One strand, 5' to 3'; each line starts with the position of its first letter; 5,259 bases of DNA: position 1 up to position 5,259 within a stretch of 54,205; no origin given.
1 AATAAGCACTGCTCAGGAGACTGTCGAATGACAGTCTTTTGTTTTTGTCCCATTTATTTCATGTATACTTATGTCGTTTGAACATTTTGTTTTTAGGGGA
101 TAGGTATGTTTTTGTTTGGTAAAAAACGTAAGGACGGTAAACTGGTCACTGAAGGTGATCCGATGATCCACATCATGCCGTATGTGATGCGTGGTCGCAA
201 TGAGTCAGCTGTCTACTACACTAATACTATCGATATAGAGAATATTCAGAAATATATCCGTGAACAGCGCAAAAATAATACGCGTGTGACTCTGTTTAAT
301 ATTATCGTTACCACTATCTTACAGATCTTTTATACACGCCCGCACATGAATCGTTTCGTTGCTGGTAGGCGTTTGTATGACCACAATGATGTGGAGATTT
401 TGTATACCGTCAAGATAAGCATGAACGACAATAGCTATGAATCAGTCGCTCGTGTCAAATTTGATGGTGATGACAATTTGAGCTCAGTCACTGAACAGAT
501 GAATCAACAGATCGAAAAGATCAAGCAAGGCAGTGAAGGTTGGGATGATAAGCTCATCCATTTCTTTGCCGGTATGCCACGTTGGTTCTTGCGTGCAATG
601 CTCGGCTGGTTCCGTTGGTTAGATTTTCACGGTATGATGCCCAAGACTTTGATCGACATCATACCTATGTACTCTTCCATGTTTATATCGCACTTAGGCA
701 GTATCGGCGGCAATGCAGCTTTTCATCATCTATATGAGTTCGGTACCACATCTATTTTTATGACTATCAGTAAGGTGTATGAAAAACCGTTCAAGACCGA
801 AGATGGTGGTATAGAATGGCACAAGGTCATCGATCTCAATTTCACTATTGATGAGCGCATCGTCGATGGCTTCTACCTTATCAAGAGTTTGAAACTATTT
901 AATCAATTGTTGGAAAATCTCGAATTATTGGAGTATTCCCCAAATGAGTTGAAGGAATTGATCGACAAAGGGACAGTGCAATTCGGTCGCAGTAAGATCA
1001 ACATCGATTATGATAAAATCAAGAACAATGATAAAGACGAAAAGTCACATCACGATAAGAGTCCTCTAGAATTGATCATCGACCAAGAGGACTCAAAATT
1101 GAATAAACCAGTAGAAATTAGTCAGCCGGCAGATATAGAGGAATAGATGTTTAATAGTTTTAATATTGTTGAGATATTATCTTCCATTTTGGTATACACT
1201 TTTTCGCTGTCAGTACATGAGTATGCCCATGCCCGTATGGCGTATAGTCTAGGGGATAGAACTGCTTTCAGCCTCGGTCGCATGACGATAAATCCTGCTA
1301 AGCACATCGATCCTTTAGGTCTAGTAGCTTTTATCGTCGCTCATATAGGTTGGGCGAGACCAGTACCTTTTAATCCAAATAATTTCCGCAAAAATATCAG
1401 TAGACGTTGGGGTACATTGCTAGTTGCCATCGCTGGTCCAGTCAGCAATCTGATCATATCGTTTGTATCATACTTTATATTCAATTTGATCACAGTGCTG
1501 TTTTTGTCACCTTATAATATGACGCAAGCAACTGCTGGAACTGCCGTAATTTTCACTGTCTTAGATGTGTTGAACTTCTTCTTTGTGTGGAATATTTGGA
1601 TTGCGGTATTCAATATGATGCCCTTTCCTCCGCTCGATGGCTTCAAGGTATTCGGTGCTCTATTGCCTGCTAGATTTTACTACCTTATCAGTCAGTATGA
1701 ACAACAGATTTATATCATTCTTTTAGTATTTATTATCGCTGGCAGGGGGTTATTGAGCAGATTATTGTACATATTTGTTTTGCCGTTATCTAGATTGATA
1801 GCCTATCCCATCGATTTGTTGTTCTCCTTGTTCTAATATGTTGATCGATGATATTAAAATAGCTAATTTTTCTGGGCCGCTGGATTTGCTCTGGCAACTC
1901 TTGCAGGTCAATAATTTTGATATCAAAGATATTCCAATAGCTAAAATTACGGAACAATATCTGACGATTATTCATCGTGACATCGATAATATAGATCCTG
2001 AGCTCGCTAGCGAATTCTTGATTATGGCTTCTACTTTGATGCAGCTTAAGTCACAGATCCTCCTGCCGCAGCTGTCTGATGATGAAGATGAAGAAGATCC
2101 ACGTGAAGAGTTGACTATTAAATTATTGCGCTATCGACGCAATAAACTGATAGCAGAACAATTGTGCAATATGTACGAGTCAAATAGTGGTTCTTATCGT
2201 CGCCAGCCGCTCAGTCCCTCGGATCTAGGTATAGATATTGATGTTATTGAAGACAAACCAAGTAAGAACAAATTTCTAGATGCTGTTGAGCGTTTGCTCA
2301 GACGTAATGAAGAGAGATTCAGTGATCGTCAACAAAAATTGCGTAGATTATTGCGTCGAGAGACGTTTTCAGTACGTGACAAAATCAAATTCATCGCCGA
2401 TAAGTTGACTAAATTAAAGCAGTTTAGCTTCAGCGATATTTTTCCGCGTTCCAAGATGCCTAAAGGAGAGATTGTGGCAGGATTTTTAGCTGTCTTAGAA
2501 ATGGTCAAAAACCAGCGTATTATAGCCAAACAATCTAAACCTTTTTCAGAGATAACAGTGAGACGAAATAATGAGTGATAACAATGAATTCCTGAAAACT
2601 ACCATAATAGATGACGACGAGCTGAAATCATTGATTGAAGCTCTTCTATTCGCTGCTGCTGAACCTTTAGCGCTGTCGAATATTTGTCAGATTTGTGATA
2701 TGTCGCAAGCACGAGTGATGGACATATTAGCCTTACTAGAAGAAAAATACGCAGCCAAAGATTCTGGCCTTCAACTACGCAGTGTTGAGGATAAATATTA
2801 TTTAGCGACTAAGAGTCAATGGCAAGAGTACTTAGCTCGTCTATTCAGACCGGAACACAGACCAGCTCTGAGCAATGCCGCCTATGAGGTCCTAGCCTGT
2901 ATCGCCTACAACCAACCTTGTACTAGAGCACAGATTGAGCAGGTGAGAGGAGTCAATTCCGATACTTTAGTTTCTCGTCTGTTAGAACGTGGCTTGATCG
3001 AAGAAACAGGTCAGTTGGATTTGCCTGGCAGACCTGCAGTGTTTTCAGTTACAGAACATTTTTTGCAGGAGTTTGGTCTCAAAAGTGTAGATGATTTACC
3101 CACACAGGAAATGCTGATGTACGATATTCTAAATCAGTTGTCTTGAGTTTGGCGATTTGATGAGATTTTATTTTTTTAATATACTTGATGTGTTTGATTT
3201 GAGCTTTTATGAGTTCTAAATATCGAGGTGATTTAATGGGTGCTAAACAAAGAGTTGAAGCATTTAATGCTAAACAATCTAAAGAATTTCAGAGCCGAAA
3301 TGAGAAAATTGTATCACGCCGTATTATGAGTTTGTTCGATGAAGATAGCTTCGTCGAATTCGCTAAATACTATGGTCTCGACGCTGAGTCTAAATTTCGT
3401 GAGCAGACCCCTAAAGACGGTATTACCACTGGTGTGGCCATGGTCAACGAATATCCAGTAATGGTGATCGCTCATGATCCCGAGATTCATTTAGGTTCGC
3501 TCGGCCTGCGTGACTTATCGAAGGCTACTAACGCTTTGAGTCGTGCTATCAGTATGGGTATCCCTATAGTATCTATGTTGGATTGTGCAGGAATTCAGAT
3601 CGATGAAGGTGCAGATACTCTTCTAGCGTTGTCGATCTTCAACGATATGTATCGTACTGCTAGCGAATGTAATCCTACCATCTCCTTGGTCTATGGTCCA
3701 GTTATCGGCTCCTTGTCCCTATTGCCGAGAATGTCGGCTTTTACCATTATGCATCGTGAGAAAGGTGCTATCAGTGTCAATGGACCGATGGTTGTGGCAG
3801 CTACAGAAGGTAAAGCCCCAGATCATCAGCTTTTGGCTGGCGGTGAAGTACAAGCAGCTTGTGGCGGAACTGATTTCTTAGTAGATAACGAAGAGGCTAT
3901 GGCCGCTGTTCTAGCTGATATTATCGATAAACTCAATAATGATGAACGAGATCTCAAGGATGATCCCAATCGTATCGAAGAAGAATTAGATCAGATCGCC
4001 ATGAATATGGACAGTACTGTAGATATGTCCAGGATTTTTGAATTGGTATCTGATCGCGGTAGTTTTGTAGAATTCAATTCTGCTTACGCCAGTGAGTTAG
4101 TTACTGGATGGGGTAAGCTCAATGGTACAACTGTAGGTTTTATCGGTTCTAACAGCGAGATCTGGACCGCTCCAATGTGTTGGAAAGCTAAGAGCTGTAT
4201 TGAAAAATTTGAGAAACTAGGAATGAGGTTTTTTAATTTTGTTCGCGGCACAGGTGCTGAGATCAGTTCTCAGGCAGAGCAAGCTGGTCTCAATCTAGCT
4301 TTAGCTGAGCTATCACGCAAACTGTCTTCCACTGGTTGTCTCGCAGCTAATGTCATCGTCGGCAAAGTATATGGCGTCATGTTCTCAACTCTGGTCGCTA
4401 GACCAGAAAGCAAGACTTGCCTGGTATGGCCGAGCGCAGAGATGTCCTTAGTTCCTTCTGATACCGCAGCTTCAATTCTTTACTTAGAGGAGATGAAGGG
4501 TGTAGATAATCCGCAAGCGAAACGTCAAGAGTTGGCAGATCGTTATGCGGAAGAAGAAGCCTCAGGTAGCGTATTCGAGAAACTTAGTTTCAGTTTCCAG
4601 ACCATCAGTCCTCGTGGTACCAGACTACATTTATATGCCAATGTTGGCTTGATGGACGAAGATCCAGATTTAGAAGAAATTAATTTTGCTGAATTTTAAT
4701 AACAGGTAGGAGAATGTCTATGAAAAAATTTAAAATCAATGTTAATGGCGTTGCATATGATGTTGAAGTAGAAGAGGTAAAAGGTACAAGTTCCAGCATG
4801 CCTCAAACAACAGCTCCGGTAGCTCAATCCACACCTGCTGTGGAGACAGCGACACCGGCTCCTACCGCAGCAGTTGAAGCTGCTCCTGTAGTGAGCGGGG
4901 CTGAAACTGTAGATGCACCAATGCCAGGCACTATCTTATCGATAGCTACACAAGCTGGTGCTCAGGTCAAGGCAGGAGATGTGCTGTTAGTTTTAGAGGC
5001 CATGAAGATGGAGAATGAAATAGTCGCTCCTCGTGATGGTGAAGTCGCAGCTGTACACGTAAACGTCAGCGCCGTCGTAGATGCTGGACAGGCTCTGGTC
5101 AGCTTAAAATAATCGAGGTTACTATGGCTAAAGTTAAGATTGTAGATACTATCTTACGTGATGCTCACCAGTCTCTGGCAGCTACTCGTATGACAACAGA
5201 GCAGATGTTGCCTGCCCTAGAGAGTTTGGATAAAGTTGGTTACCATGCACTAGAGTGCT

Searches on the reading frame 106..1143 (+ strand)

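Call 42: search_protein_families(library=pfam, proteins=[window:106-1143:+], max_evalue=0.001)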
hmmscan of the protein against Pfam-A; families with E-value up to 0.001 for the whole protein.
window:106-1143:+ (346 aa): 1 family
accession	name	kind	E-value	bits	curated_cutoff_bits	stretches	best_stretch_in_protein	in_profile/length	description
PF00198.28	2-oxoacid_dh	-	1.2e-09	38.4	23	1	191-275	149-230/232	2-oxoacid dehydrogenases acyltransferase (catalytic domain)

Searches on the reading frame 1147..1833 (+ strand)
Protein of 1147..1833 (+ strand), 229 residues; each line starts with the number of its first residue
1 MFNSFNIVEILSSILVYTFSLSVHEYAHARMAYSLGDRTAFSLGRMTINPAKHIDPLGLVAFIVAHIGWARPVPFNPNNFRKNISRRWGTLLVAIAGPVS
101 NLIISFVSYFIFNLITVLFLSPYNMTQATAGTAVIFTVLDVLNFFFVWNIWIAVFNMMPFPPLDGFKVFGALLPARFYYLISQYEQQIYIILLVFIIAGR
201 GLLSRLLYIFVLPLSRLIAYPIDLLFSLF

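Call 42: search_protein_families(library=pfam, proteins=[window:1147-1833:+], max_evalue=0.001)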
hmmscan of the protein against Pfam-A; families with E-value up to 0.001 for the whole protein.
window:1147-1833:+ (229 aa): 1 family
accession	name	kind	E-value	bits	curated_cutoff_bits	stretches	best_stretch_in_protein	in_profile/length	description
PF02163.28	Peptidase_M50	-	6e-14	52.4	27.2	1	14-196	3-218/221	Peptidase family M50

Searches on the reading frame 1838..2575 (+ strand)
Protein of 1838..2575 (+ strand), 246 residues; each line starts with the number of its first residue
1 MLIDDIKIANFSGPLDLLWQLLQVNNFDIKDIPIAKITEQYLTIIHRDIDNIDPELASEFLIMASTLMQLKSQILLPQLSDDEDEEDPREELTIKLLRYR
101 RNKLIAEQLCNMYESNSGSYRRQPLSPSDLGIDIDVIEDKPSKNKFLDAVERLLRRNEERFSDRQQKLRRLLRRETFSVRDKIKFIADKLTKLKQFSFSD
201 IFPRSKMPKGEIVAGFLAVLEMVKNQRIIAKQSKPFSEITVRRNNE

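Call 42: search_protein_families(library=pfam, proteins=[window:1838-2575:+], max_evalue=0.001)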
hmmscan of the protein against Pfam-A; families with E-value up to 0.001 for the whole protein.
window:1838-2575:+ (246 aa): 1 family
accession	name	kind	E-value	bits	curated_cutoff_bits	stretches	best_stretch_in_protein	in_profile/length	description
PF02616.19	SMC_ScpA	-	1.8e-28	100.6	24.6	1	22-241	2-229/232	Segregation and condensation protein ScpA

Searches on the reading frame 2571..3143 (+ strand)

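Call 42: search_protein_families(library=pfam, proteins=[window:2571-3143:+], max_evalue=0.001)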
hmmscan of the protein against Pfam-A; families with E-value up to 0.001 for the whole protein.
window:2571-3143:+ (191 aa): 2 families
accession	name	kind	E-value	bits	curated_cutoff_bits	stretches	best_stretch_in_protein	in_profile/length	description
PF04079.22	SMC_ScpB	-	2e-55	187.2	27.4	1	21-178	2-159/160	Segregation and condensation complex subunit ScpB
PF12802.13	MarR_2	-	4.5e-05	24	27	0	100-144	3-51/61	MarR family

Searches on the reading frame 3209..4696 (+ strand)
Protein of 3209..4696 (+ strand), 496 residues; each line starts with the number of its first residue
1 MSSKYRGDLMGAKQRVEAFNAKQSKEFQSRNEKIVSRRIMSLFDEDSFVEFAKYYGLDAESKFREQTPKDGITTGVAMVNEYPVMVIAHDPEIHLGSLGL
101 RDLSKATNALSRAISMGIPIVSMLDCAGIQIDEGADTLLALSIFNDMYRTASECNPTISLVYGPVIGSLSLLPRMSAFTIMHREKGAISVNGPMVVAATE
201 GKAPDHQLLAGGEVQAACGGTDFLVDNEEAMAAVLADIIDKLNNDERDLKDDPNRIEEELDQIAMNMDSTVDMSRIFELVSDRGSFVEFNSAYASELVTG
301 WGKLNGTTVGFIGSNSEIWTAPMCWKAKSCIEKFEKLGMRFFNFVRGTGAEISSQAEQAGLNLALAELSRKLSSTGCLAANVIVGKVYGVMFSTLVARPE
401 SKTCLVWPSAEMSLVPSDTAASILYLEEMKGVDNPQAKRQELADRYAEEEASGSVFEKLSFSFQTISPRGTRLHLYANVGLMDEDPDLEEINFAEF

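Call 35: search_protein_families(library=pfam, proteins=[window:3209-4696:+], max_evalue=0.01)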
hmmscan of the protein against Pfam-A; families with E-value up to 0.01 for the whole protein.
window:3209-4696:+ (496 aa): 2 families
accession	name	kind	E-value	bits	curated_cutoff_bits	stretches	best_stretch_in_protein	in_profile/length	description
PF01039.27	Carboxyl_trans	-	2.4e-49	168.7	22.3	1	29-471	4-467/493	Carboxyl transferase domain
PF03255.19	ACCA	-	0.0046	16.6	23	0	70-163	92-194/310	Acetyl co-enzyme A carboxylase carboxyltransferase-like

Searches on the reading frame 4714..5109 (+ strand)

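Call 42: search_protein_families(library=pfam, proteins=[window:4714-5109:+], max_evalue=0.001)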
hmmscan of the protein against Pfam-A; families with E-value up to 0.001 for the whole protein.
window:4714-5109:+ (132 aa): 3 families
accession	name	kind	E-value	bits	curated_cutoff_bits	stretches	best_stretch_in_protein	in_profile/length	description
PF00364.28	Biotin_lipoyl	-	6.9e-18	64.7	22.1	1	65-130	2-72/73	Biotin-requiring enzyme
PF13533.13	Biotin_lipoyl_2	-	6.5e-08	32.7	29.8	1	66-95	3-32/32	Biotin-lipoyl like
PF13437.12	HlyD_3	-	2.1e-07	32.1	22.2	0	103-130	2-29/106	HlyD family secretion protein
